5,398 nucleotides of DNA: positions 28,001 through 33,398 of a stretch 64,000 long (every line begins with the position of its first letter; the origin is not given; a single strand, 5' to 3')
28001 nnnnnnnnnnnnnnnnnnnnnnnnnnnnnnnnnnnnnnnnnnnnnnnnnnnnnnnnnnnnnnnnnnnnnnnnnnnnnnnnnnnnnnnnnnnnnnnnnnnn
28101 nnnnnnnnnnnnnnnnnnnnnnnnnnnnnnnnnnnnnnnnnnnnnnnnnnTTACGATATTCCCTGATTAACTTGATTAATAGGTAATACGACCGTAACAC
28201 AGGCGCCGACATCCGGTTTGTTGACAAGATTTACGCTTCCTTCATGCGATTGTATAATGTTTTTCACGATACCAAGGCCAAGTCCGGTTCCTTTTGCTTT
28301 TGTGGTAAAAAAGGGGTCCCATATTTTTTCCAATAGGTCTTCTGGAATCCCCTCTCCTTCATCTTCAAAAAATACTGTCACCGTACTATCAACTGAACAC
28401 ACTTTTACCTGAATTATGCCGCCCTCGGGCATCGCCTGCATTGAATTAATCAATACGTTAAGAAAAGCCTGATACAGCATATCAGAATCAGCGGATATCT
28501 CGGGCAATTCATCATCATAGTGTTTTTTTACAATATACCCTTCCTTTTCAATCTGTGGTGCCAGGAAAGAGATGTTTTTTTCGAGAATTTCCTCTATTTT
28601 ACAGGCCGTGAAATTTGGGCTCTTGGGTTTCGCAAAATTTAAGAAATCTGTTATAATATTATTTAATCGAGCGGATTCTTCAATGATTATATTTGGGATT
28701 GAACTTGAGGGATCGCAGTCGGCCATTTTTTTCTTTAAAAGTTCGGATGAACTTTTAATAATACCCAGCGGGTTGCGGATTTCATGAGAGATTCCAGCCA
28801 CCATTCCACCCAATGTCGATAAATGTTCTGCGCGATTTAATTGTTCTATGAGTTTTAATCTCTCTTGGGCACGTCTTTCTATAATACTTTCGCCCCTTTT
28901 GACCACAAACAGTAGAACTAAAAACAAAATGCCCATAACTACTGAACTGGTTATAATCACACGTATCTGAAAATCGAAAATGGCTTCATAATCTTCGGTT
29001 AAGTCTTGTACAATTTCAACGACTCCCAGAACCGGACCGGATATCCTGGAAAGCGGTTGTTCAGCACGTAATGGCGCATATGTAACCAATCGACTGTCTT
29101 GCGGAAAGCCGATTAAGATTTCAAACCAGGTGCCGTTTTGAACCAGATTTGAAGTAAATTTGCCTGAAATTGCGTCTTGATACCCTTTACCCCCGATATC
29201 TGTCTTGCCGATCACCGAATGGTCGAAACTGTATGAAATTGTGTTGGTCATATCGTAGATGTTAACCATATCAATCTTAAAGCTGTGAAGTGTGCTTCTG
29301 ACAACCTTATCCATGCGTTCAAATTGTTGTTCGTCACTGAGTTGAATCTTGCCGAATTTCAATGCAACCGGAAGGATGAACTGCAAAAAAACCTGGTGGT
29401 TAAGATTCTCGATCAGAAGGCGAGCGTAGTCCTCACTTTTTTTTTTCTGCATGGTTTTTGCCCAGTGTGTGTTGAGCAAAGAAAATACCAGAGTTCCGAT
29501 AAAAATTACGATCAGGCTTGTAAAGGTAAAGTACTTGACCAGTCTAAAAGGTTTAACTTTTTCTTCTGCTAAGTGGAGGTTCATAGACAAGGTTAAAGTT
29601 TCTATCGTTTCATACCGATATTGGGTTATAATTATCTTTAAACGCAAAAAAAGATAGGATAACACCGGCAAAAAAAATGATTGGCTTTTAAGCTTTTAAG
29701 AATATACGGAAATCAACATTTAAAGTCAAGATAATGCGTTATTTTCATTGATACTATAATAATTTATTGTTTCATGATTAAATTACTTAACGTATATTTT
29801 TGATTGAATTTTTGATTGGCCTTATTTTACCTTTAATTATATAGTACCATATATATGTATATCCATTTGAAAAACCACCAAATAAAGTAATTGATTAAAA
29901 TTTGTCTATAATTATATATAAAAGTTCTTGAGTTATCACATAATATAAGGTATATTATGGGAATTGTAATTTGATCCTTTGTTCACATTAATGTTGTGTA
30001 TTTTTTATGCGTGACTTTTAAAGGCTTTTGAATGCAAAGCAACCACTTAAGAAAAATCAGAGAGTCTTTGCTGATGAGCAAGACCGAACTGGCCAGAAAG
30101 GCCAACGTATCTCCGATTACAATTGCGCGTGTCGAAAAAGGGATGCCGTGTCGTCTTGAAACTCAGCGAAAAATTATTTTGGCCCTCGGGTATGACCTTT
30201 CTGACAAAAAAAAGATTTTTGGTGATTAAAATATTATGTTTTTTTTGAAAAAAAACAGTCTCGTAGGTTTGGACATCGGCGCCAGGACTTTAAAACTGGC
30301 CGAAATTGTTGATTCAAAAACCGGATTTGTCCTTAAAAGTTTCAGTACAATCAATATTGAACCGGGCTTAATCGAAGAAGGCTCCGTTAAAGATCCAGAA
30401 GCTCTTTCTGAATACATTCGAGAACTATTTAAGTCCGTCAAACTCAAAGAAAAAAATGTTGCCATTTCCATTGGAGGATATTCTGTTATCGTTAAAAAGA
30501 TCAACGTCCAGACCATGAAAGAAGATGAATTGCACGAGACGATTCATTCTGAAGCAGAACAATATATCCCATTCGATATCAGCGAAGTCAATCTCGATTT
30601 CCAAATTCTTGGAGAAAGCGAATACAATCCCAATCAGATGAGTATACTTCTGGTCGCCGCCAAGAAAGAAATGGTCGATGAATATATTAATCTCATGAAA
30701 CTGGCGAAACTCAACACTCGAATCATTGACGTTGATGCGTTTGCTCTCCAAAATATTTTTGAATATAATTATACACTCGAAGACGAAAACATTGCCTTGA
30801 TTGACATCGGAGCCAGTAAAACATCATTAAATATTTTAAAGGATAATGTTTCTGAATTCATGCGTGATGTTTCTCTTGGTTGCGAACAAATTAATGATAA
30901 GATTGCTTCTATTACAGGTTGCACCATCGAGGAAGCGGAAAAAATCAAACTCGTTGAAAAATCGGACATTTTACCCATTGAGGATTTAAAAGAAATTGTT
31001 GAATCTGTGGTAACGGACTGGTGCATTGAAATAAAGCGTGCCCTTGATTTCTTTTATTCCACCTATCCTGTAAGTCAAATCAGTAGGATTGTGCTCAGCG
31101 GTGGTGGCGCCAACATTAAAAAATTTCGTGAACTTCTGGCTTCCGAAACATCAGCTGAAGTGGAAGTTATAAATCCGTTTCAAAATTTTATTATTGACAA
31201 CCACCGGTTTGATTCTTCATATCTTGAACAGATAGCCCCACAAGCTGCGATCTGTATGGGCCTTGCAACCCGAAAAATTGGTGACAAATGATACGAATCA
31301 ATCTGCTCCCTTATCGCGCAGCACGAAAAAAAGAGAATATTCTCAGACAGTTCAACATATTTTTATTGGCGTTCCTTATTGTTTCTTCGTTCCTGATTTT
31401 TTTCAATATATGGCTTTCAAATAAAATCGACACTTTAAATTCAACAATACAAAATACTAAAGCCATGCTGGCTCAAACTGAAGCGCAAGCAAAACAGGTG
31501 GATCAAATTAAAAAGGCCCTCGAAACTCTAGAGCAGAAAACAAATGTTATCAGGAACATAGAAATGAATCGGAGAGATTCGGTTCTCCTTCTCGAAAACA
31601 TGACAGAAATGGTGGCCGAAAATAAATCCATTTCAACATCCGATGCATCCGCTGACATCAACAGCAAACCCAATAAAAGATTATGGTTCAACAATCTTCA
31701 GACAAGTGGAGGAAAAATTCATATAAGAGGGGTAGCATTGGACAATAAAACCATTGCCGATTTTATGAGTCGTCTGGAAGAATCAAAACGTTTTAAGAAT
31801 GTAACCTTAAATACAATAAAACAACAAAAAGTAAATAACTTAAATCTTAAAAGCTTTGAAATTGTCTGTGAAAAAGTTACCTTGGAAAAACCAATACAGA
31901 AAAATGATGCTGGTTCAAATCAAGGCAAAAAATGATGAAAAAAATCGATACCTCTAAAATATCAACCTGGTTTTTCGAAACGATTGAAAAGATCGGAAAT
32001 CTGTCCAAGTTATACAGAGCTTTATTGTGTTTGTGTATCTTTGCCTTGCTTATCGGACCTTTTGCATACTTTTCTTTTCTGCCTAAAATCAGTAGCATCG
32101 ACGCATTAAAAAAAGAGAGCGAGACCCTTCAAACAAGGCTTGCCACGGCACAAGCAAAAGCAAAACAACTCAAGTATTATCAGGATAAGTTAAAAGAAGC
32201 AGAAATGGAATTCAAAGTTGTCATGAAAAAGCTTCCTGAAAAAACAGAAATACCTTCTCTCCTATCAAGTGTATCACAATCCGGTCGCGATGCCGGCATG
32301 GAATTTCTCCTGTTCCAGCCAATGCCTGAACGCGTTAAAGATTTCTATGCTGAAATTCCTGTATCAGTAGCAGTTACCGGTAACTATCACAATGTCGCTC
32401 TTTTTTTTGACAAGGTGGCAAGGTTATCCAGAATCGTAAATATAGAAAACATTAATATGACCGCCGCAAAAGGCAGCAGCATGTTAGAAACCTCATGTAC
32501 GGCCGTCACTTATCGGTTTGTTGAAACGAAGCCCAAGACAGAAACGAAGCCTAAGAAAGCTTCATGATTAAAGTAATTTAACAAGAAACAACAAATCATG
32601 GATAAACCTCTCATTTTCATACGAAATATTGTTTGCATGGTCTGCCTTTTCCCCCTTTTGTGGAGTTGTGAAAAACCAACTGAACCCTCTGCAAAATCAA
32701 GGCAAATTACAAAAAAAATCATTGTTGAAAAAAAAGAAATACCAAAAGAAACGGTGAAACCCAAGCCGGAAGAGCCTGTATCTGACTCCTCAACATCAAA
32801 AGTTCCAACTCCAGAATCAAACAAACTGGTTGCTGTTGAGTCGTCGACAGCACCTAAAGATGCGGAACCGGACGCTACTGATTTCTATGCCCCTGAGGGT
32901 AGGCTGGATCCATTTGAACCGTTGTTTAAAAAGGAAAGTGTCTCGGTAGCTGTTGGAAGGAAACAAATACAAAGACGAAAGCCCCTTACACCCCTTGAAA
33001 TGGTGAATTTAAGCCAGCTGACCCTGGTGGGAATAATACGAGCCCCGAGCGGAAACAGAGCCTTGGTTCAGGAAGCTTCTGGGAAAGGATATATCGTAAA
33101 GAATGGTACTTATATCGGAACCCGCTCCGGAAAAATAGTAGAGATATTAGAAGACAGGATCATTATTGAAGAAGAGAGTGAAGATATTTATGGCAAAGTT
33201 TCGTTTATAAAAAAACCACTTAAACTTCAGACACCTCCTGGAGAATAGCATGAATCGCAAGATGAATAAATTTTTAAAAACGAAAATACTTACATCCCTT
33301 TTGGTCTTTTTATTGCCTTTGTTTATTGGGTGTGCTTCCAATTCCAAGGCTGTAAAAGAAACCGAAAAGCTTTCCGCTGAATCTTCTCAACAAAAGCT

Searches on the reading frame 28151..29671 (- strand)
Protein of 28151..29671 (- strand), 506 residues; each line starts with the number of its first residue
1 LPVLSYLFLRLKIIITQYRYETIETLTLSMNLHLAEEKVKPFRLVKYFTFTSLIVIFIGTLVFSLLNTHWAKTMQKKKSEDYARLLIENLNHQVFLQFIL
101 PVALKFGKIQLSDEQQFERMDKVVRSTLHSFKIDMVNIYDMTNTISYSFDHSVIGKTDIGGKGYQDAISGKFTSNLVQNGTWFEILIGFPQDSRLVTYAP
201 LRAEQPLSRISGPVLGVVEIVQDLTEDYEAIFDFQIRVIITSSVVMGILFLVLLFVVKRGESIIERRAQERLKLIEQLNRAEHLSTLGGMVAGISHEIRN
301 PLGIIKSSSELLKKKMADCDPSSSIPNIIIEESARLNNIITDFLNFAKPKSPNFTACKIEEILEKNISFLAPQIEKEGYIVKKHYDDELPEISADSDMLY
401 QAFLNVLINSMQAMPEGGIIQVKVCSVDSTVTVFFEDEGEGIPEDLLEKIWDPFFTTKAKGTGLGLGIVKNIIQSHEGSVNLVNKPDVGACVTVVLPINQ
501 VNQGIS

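Call 6: search_protein_families(library=pfam, proteins=[window:28151-29671:-])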
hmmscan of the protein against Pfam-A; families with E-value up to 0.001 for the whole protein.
window:28151-29671:- (506 aa): 3 families
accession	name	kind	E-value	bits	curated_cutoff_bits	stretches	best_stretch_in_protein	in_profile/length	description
PF02518.31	HATPase_c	-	8.1e-22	78.2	26.4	1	395-499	2-110/111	Histidine kinase-, DNA gyrase B-, and HSP90-like ATPase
PF00512.31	HisKA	-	1.3e-12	48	26.9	1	288-350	3-64/66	His Kinase A (phospho-acceptor) domain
PF14501.12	HATPase_c_5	-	0.00041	20.6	22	1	399-484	6-90/102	GHKL domain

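Call 14: search_protein_families(library=ncbifam, proteins=[window:28151-29671:-], max_evalue=0.00001)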
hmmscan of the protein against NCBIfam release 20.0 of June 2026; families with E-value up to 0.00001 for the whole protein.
window:28151-29671:- (506 aa): 76 families (the best 25 are shown)
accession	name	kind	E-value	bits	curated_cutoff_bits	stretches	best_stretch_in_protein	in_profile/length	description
NF008468.0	PRK11360.1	equivalog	1.1e-71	242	646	1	269-502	378-612/616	two-component system sensor histidine kinase AtoS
NF007688.0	PRK10364.1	equivalog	5.1e-58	196.9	479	1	264-500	217-453/460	two-component system sensor histidine kinase ZraS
NF010411.0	PRK13837.1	equivalog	5.2e-41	140.5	647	1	263-500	426-677/828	two-component system VirA-like sensor kinase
NF053867.1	SprKinKinDBac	equivalog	4.8e-40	137.4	775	1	240-499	249-498/500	sporulation kinase KinD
NF046044.1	PnpS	equivalog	1.6e-37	129.5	400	1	290-497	173-390/390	two-component system histidine kinase PnpS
NF008312.0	PRK11100.1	equivalog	2.8e-34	118.8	356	1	290-498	259-474/477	two-component system sensor histidine kinase CreC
NF038348.1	T2SS_HK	subfamily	1.5e-33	116.1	450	1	330-498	405-573/574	histidine kinase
NF047497.1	HK_LIC_12097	equivalog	2.7e-32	111.9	500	1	271-482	135-351/367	LIC_12097 family sensor histidine kinase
NF052574.1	HisKinEspCMyxo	equivalog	2.9e-32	111.7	1200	1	273-501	403-640/785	serine histidine kinase EspC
NF033092.0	HK_WalK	equivalog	7.1e-32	110.7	725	1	290-498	375-594/594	cell wall metabolism sensor histidine kinase WalK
NF008293.1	PRK11073.1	equivalog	4e-30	105.2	240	1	275-499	119-348/349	nitrogen regulation protein NR(II)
TIGR02966.1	phoR_proteo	equivalog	8.1e-27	94.1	334.2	1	289-494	116-331/333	phosphate regulon sensor histidine kinase PhoR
NF052573.1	HisKinEspAMyxo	equivalog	3.9e-26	91.3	1400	1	263-503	360-616/755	serine histidine kinase EspA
NF046026.1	HisKinCckACaul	equivalog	4.1e-26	91.3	1000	1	273-501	288-535/678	cell cycle histidine kinase CckA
NF047466.1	hybrid_RR_LvrB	exception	6.9e-26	91.3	500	1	265-493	130-371/377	hybrid histidine kinase/response regulator LvrB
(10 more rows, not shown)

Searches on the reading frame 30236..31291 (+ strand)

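Call 6: search_protein_families(library=pfam, proteins=[window:30236-31291:+])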
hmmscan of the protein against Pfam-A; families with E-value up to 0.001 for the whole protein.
window:30236-31291:+ (351 aa): 2 families
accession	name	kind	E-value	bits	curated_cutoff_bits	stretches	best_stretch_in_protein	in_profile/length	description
PF11104.14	PilM_2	-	1.1e-76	258.5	27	1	11-347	1-339/340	Type IV pilus assembly protein PilM;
PF14450.12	FtsA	-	2.3e-11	44.6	31.8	1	187-315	1-113/127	Cell division protein FtsA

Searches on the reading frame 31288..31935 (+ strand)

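Call 15: search_protein_families(library=pfam, proteins=[window:31288-31935:+])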
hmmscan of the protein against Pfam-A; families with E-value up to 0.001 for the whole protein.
window:31288-31935:+ (215 aa): 1 family
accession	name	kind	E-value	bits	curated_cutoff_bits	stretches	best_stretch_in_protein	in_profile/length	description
PF05137.18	PilN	-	2e-17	63.4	22.8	1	130-195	12-77/78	Fimbrial assembly protein (PilN)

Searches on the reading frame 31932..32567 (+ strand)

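Call 15: search_protein_families(library=pfam, proteins=[window:31932-32567:+])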
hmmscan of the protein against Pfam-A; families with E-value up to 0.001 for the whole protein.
window:31932-32567:+ (211 aa): 1 family
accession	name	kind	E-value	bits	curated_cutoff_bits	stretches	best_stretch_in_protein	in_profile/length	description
PF04350.18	PilO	-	7.7e-47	159.5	22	1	57-197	2-144/145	Pilus assembly protein, PilO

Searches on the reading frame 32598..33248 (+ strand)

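Call 15: search_protein_families(library=pfam, proteins=[window:32598-33248:+])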
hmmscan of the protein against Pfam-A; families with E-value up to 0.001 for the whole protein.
window:32598-33248:+ (216 aa): 2 families
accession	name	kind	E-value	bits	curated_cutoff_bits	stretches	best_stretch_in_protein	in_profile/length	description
PF04351.19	PilP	-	1.6e-16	61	25.6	1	89-200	23-136/146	Pilus assembly protein, PilP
PF11356.14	T2SSC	-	0.00049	20.4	27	1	140-193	79-133/141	Type II secretion system protein C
